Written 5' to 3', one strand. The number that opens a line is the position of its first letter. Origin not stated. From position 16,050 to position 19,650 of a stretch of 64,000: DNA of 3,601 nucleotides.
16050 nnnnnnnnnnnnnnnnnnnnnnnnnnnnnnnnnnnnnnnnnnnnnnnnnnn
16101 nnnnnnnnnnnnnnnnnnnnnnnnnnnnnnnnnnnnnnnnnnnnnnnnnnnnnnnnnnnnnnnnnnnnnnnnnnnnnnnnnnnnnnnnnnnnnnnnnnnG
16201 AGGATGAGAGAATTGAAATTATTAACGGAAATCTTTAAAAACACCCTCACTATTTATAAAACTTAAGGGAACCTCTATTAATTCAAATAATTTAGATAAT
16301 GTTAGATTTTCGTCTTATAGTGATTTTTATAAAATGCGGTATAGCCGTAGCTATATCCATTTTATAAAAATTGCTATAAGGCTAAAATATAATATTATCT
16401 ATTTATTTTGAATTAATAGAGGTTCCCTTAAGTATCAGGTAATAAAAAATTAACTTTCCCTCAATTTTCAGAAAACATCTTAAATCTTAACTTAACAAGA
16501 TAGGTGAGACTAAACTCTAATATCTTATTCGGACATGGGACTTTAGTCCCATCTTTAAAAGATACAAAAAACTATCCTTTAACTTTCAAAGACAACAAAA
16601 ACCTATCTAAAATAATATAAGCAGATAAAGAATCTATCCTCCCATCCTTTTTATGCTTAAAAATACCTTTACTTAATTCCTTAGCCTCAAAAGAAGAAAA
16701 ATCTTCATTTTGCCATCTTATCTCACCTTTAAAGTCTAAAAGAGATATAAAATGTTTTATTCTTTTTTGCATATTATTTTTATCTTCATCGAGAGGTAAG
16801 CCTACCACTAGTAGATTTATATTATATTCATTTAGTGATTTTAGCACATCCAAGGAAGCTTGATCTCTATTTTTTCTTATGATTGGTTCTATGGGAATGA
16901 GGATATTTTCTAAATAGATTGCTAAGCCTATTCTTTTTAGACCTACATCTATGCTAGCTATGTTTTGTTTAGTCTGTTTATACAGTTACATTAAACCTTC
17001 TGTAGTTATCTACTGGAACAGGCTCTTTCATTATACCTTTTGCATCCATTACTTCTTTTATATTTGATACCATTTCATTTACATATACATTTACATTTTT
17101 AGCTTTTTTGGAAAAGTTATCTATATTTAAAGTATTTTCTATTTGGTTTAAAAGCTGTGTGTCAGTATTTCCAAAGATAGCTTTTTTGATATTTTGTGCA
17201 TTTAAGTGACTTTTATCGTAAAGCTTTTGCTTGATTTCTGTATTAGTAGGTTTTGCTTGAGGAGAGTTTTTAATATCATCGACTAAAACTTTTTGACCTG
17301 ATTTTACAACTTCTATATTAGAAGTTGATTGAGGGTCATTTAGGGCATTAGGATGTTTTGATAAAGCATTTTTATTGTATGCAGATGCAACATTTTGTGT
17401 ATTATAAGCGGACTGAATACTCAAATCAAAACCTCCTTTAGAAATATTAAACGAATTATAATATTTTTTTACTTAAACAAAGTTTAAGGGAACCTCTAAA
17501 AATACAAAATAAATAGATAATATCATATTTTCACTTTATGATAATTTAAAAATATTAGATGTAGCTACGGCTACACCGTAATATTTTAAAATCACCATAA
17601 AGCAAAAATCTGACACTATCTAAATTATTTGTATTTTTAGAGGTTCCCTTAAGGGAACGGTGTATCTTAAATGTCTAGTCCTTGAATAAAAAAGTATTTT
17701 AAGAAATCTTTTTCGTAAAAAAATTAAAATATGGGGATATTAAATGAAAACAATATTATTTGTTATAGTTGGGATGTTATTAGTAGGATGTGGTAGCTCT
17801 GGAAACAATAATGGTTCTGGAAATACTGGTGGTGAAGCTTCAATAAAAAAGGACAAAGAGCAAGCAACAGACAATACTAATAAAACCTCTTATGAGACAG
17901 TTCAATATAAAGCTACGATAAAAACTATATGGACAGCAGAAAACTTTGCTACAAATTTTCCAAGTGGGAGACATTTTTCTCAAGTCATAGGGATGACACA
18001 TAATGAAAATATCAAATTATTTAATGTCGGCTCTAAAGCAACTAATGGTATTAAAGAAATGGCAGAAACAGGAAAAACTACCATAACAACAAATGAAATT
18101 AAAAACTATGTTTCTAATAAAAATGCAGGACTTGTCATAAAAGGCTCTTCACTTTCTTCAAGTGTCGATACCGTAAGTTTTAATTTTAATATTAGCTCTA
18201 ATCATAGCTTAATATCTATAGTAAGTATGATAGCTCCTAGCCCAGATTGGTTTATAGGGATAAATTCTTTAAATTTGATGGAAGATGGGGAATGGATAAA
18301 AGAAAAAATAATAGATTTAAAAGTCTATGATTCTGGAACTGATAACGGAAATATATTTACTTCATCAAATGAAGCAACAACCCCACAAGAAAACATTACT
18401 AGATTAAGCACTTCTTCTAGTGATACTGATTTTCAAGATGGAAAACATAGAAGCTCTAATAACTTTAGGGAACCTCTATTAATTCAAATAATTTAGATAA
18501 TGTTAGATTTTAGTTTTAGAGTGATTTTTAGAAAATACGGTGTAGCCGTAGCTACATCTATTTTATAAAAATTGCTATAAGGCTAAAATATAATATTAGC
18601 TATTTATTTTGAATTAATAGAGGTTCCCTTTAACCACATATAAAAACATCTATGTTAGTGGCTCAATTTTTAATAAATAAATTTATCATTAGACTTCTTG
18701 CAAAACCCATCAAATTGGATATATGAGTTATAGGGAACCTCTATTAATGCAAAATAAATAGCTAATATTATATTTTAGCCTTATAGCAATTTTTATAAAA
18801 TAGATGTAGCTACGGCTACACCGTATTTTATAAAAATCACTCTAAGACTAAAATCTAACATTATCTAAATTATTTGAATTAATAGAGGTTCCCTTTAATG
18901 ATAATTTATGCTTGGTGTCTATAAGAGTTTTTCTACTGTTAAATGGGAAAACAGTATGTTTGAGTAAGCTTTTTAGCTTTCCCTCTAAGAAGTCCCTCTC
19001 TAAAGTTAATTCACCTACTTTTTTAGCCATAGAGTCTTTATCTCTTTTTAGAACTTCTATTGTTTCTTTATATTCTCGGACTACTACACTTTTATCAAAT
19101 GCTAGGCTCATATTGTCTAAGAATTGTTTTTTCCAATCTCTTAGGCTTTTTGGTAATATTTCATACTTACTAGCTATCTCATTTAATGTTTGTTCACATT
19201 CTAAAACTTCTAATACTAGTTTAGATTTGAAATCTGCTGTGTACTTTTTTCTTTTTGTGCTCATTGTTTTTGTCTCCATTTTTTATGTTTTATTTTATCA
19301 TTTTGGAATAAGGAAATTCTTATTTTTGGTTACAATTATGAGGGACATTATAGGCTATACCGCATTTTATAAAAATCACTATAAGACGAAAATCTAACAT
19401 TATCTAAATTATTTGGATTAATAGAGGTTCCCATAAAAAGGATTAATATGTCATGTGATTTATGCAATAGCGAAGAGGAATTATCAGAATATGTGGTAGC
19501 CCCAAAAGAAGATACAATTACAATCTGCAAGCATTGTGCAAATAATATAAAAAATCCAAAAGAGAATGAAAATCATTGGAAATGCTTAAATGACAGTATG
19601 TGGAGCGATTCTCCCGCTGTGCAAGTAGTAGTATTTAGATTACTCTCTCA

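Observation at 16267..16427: Arm-to-arm differences in all three MITE sub-families are strand-polarised: G:U on one strand, A:C on the other (17 of 17)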

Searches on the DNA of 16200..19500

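Call 72: search_rna_families(source=window, start=16200, end=19500, threshold=evalue, max_evalue=1)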
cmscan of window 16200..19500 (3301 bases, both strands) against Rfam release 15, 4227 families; matches with E-value up to 1: 8.
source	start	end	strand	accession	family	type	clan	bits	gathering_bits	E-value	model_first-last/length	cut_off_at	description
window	16266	16428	+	RF04147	MIR6224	Gene; miRNA;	-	34.4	171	0.00031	1-176/176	no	MIR6224 microRNA precursor family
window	18767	18859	-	RF04145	MIR8706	Gene; miRNA;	-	34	95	0.00043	1-101/101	no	MIR8706 microRNA precursor family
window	18734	18892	-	RF04147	MIR6224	Gene; miRNA;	-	29.8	171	0.004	1-176/176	no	MIR6224 microRNA precursor family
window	16301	16393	-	RF04145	MIR8706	Gene; miRNA;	-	29.4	95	0.007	1-101/101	no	MIR8706 microRNA precursor family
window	18767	18859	+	RF04145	MIR8706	Gene; miRNA;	-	29.1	95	0.0083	1-101/101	no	MIR8706 microRNA precursor family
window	18784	18841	-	RF03735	mir-1502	Gene; miRNA;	-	25.2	66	0.56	1-59/59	no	mir-1502 microRNA precursor family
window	18612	18749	-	RF03483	MIR319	Gene; miRNA;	-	22.7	54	0.15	1-92/92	no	MIR319 microRNA precursor family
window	16532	16553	-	RF04356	Plastid-ndhA-ndhB-1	Intron;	CL00155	18.8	61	0.9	15-36/49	no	Plastid-ndhA-ndhB-1 group II-D5 intron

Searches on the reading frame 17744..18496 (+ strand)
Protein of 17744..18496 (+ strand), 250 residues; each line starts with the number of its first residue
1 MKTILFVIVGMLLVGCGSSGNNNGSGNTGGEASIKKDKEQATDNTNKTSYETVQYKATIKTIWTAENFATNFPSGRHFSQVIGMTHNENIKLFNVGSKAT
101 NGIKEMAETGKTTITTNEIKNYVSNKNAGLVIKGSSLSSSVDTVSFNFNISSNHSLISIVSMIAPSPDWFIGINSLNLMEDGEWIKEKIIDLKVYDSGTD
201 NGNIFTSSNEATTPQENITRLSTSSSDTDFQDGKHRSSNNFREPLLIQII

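Call 14: search_protein_families(library=ncbifam, proteins=[window:17744-18496:+])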
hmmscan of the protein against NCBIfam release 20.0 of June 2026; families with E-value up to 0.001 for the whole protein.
window:17744-18496:+ (250 aa): 1 family
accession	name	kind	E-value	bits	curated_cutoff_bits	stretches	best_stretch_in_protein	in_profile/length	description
NF038123.1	NF038123_dom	domain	3.5e-30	105.6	40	1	55-237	3-186/206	spondin domain-containing protein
